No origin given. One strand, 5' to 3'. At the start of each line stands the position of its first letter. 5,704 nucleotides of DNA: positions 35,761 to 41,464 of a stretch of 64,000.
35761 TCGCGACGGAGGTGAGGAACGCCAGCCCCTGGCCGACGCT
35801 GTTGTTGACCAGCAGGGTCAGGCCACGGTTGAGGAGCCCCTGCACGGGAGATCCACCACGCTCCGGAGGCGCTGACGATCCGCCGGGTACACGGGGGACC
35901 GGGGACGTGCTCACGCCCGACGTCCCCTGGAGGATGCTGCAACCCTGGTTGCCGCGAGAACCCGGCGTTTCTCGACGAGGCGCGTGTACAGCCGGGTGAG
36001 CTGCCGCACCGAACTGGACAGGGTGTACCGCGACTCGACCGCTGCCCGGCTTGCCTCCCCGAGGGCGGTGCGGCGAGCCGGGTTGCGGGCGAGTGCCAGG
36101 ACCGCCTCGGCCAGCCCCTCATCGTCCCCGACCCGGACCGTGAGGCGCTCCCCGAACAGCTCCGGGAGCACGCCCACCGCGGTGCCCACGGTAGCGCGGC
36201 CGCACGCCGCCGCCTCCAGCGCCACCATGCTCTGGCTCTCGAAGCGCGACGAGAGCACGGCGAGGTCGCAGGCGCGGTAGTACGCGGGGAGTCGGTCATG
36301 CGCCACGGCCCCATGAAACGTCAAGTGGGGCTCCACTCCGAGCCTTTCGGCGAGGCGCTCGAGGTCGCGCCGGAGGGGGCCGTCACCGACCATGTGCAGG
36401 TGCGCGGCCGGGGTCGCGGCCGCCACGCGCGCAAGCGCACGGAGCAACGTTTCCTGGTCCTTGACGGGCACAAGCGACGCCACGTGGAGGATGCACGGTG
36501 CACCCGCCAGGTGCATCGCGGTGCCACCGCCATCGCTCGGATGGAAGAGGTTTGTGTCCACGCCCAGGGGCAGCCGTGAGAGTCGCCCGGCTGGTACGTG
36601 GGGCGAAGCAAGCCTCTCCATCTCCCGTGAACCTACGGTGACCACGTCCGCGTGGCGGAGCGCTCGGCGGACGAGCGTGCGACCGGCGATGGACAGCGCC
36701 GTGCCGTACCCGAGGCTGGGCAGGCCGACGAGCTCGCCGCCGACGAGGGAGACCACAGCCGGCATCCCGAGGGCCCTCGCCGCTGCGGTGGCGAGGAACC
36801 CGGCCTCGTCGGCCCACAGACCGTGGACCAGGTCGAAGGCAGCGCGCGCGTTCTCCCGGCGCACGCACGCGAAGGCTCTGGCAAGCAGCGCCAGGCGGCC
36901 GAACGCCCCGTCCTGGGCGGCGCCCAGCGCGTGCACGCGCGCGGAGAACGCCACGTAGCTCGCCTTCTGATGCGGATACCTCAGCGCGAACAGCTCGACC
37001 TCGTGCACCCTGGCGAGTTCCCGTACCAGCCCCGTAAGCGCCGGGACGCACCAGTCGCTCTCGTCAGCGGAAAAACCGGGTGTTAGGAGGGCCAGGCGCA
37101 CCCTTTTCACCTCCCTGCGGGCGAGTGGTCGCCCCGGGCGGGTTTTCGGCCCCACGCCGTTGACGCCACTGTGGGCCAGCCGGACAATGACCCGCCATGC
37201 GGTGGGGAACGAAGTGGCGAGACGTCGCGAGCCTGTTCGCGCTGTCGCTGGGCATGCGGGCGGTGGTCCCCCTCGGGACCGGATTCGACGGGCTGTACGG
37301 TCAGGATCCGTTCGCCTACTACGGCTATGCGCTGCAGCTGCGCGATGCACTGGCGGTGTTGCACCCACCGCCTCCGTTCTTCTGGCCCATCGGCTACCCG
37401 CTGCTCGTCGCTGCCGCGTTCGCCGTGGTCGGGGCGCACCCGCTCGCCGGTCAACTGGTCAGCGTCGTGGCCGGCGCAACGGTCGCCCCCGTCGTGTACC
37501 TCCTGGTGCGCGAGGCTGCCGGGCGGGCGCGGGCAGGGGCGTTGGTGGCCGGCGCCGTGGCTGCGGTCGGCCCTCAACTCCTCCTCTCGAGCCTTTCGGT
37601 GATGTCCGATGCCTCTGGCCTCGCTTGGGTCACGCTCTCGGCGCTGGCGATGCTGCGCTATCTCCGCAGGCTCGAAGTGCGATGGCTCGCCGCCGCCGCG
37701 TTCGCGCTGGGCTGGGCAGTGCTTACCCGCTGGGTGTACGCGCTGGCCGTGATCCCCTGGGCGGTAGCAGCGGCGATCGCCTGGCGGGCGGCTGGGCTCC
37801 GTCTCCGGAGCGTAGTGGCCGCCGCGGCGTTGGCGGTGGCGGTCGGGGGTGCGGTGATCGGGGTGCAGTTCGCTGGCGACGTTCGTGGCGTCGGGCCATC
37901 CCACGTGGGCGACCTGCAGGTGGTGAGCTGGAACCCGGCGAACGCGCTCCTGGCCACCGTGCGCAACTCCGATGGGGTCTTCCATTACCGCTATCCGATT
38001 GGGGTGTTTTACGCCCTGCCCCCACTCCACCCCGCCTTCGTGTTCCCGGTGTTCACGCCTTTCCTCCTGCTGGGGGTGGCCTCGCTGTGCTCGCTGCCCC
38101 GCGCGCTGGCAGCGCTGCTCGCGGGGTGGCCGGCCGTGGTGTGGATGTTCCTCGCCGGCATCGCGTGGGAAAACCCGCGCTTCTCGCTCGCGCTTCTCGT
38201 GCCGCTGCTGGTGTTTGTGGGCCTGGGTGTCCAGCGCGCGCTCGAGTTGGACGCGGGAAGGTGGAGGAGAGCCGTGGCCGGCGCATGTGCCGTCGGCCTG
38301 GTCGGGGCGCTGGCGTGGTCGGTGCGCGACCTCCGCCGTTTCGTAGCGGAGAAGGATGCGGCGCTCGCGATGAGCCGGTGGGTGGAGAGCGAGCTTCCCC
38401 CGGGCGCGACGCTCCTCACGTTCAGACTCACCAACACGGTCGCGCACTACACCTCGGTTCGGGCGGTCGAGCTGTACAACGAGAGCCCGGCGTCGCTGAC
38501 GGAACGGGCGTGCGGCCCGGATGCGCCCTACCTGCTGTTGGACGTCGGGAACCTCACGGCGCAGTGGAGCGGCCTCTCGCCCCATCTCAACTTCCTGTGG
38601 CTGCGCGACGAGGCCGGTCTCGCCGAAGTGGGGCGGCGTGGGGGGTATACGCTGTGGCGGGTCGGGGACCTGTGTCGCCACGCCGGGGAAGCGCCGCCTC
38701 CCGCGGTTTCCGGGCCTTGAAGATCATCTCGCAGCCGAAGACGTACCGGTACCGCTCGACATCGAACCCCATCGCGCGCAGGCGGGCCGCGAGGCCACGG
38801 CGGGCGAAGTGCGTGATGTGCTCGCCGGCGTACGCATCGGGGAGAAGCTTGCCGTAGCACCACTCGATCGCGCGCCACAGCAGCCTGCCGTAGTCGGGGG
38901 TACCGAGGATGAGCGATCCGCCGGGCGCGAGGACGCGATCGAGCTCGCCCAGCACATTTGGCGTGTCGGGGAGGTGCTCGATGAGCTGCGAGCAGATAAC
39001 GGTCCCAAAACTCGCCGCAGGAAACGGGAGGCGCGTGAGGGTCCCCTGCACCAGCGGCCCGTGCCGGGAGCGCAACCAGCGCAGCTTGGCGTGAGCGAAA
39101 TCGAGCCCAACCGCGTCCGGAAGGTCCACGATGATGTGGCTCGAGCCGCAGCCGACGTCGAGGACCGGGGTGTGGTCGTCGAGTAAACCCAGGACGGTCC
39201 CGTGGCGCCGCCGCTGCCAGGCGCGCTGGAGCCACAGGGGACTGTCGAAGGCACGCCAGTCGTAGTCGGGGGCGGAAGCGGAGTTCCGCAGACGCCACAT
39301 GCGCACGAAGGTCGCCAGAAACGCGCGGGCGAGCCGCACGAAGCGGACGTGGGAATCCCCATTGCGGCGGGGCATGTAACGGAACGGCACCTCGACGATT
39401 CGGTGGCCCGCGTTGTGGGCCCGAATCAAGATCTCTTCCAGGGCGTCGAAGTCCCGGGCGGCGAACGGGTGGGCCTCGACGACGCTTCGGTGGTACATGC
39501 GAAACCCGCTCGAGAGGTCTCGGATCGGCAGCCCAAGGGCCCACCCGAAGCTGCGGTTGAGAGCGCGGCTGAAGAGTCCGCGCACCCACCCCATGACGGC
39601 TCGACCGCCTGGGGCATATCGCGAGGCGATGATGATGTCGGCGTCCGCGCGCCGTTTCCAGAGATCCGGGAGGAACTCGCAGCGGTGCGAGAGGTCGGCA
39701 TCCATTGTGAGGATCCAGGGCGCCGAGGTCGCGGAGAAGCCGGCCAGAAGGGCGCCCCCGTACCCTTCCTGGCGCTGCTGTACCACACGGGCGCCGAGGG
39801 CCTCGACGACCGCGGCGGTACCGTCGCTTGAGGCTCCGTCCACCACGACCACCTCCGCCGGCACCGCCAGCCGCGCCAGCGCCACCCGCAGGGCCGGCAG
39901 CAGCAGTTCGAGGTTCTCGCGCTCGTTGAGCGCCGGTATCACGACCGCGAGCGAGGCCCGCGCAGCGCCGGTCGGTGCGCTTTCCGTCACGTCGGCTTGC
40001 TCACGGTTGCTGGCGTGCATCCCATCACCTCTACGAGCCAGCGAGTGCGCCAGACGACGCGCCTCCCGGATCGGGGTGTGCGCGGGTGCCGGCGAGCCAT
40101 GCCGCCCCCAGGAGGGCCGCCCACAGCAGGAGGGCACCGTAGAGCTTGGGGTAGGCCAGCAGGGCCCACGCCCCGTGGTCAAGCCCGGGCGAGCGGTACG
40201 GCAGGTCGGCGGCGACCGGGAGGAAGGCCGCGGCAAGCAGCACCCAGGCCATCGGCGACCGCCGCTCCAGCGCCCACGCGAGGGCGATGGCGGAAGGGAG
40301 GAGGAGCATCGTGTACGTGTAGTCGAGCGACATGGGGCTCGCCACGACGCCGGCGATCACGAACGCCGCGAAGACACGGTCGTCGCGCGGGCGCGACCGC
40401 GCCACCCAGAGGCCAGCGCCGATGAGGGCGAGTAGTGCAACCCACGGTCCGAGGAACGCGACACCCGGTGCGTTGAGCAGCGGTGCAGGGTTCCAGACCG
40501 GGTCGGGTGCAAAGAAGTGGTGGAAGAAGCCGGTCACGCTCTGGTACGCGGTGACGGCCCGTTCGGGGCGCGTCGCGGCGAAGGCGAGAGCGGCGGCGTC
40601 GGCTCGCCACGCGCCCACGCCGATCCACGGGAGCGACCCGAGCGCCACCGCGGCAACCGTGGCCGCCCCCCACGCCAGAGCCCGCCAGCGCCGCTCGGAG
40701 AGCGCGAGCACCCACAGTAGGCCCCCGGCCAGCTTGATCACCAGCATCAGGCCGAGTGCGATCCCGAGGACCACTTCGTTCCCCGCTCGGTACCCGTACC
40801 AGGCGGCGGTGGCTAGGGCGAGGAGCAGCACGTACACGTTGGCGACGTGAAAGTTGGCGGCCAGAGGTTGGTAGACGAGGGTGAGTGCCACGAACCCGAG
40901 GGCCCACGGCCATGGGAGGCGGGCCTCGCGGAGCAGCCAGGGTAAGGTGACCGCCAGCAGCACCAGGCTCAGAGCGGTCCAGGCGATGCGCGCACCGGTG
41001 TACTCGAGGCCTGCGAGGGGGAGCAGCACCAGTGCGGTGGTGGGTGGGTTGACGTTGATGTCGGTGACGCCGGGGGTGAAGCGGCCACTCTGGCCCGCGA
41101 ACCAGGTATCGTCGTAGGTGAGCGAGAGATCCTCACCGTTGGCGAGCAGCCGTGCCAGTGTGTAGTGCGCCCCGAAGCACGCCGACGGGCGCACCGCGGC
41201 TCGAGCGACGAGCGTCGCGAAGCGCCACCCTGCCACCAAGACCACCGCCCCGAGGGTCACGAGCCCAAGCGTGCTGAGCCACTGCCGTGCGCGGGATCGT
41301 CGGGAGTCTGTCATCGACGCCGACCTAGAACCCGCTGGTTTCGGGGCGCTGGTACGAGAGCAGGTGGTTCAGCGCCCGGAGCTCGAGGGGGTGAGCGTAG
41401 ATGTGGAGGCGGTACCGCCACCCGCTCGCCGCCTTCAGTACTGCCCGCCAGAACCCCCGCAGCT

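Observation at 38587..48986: Nine-gene, ~10.4 kb translationally coupled operon combining three glycosyltransferase folds with two cobalamin radical SAM enzymes and four SAM-methyltransferase domains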

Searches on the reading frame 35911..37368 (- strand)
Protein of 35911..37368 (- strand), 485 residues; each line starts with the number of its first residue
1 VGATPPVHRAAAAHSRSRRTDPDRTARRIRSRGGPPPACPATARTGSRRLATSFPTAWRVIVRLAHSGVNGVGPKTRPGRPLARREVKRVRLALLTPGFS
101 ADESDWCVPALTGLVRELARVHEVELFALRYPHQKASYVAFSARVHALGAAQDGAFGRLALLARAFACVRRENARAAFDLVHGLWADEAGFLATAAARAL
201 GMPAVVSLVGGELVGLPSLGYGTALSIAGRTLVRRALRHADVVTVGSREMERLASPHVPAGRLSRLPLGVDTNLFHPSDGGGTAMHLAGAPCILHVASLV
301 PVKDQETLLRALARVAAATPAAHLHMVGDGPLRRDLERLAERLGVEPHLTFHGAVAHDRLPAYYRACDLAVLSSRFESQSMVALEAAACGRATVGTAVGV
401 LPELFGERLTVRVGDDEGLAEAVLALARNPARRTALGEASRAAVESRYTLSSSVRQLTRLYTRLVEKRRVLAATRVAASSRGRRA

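Call 7: search_protein_families(library=pfam, proteins=[window:35911-37368:-], max_evalue=0.001)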
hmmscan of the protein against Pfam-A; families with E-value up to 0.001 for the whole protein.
window:35911-37368:- (485 aa): 5 families
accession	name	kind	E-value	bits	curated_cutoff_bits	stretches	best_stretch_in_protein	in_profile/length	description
PF13692.12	Glyco_trans_1_4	-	3.6e-30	105.5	27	1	291-429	2-142/142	Glycosyl transferases group 1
PF00534.26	Glycos_transf_1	-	4.6e-29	101.6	26.4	1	291-441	16-170/172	Glycosyl transferases group 1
PF13524.12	Glyco_trans_1_2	-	1.2e-12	48.4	25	1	315-457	8-142/144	Glycosyl transferase-like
PF13439.12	Glyco_transf_4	-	1.9e-12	47.9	28.5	1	114-273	11-169/170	Glycosyltransferase Family 4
PF13477.12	Glyco_trans_4_2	-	7.3e-06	26.6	23.4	1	114-245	16-137/139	Glycosyl transferase 4-like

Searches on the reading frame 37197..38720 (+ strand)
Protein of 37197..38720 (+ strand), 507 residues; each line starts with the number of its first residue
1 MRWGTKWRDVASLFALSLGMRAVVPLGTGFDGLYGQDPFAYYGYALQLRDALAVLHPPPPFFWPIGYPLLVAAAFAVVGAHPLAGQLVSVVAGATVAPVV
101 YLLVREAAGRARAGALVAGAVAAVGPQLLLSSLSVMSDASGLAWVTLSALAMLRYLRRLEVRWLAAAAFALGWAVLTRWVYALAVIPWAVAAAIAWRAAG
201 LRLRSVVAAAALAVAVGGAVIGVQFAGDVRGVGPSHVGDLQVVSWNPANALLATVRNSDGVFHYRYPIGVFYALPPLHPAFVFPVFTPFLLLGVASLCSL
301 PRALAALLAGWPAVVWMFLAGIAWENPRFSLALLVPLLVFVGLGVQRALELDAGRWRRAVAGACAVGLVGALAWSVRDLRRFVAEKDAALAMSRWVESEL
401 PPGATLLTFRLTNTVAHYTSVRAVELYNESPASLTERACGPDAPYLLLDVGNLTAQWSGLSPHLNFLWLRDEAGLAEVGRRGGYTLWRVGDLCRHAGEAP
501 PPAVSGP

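Call 7: search_protein_families(library=pfam, proteins=[window:37197-38720:+], max_evalue=0.001)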
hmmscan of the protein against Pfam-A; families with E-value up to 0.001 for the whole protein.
window:37197-38720:+ (507 aa): 2 families
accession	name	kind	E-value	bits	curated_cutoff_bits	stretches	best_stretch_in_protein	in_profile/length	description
PF13231.12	PMT_2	-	2e-08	35.1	26.1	1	64-214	3-153/160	Dolichyl-phosphate-mannose-protein mannosyltransferase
PF02366.24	PMT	-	5.9e-07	29.7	22.7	1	87-207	87-212/245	Dolichyl-phosphate-mannose-protein mannosyltransferase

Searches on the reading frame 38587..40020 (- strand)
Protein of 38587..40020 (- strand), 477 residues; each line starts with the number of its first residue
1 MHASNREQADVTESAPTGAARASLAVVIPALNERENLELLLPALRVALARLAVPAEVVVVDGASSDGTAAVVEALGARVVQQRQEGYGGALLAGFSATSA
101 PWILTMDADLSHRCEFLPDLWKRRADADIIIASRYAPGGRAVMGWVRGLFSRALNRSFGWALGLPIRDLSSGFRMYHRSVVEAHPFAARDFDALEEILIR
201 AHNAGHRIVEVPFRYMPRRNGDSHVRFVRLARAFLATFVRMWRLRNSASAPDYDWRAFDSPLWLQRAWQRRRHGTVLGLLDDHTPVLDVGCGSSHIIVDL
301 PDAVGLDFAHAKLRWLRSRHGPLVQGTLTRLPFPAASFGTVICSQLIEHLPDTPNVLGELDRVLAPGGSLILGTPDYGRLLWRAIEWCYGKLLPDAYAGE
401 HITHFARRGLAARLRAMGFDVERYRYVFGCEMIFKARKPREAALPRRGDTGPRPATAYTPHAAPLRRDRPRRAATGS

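Call 4: search_protein_families(library=pfam, proteins=[window:38587-40020:-], max_evalue=0.01)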
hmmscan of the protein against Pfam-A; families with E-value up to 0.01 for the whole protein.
window:38587-40020:- (477 aa): 9 families
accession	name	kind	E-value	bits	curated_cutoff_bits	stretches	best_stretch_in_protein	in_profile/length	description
PF00535.33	Glycos_transf_2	-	4.6e-21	75.9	23.3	1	26-182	2-165/168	Glycosyl transferase family 2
PF08241.18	Methyltransf_11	-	7.2e-16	59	21.2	1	287-372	1-95/95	Methyltransferase domain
PF13489.12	Methyltransf_23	-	1.5e-13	51.2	27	1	266-422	7-162/164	Methyltransferase domain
PF13649.12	Methyltransf_25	-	6.3e-12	46.5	27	1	286-368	1-97/97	Methyltransferase domain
PF13847.12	Methyltransf_31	-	2.1e-09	37.7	27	1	281-376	2-113/145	Methyltransferase domain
PF08242.18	Methyltransf_12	-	1.8e-07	32.2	30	1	287-370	1-98/98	Methyltransferase domain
PF03141.22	Methyltransf_29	-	8.6e-05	21.7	23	1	327-376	169-221/506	Putative S-adenosyl-L-methionine-dependent methyltransferase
PF01209.24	Ubie_methyltran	-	0.00013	21.8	20.1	1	286-371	51-150/233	ubiE/COQ5 methyltransferase family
PF13641.12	Glyco_tranf_2_3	-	0.00018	22.1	27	1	24-109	3-96/230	Glycosyltransferase like family 2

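Call 5: search_protein_families(library=ncbifam, proteins=[window:38587-40020:-], max_evalue=0.01)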
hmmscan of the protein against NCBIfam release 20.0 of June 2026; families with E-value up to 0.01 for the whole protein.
window:38587-40020:- (477 aa): 30 families (the best 25 are shown)
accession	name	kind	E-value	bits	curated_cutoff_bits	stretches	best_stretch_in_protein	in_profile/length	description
TIGR04182.1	glyco_TIGR04182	equivalog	4.4e-23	82.1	325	1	25-237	3-213/293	S-layer glycoprotein N-glycosyltransferase AglJ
NF041391.1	DPhHxTase_Halo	equivalog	6.8e-20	71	375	1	54-224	24-191/213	dolichyl-phosphate hexose transferase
NF007986.1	PRK10714.1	equivalog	1.6e-15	57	529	1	24-231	8-216/316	undecaprenyl-phosphate 4-deoxy-4-formamido-L-arabinose transferase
TIGR04283.1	glyco_like_mftF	equivalog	7e-13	48.7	182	1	24-116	1-89/221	TIGR04283 family arsenosugar biosynthesis glycosyltransferase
NF045667.1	MTase_DVU1556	equivalog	7.6e-13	48.4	155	1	281-372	21-119/213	DVU_1556 family methyltransferase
NF010496.0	PRK13915.1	equivalog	5.4e-12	45.4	262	1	20-112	29-129/307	glucosyl-3-phosphoglycerate synthase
NF058614.1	PPMAGASynPpgS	equivalog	5e-09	35.9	370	1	26-213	4-194/226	polyprenyl-phospho-N-acetylgalactosaminyl synthase PpgS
NF047588.1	GlcsyltransPgfSStrep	equivalog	2.5e-07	30.2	500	1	24-184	3-167/308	glycosyltransferase PgfS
NF001241.0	PRK00216.1-2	equivalog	1.4e-06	28.1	327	1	266-393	37-166/231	demethylmenaquinone methyltransferase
NF045825.1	FAmtase_mtf2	equivalog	2.1e-06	27.2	400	1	286-371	62-157/248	fatty-acid O-methyltransferase Mtf2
NF045692.1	OglycostaseCruG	equivalog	3.1e-06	26.4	600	1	9-120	28-148/386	2'-O-glycosyltransferase CruG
TIGR01934.1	MenG_MenH_UbiE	subfamily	3.3e-06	26.6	158.35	1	264-371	23-140/223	ubiquinone/menaquinone biosynthesis methyltransferase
NF001244.0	PRK00216.1-5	equivalog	4e-06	26.3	216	1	262-371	30-152/236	bifunctional demethylmenaquinone methyltransferase/2-methoxy-6-polyprenyl-1,4-benzoquinol methylase UbiE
TIGR03965.1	mycofact_glyco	equivalog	4.7e-06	25.7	280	1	17-129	69-184/467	mycofactocin biosynthesis glycosyltransferase MftF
NF045823.1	PthPhpthDimycoMt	equivalog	5.2e-06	25.8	300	1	290-371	78-165/256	phthiotriol/phenolphthiotriol dimycocerosates methyltransferase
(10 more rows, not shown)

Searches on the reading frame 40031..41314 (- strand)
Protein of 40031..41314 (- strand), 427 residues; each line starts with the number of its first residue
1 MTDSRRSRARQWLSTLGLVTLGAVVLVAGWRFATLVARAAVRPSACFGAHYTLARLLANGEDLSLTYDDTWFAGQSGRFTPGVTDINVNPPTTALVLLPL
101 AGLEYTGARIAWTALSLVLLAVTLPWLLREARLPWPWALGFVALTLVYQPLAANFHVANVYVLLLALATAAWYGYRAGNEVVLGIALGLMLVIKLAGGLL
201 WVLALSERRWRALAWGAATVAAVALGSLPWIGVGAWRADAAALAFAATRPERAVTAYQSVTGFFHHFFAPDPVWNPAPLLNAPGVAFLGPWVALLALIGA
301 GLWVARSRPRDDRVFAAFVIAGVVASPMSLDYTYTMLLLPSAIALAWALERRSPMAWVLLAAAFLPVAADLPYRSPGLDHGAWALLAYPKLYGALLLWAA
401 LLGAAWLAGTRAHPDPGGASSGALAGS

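Call 4: search_protein_families(library=pfam, proteins=[window:40031-41314:-], max_evalue=0.01)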
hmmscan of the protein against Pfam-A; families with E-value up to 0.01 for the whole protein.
window:40031-41314:- (427 aa): 1 family
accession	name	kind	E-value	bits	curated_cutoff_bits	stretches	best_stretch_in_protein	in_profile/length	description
PF09594.16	GT87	-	8.1e-23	81.8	25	1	88-327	2-237/237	Glycosyltransferase family 87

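Call 5: search_protein_families(library=ncbifam, proteins=[window:40031-41314:-], max_evalue=0.01)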
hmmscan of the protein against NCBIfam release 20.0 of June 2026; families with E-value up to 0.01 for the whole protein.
window:40031-41314:- (427 aa): 0 families
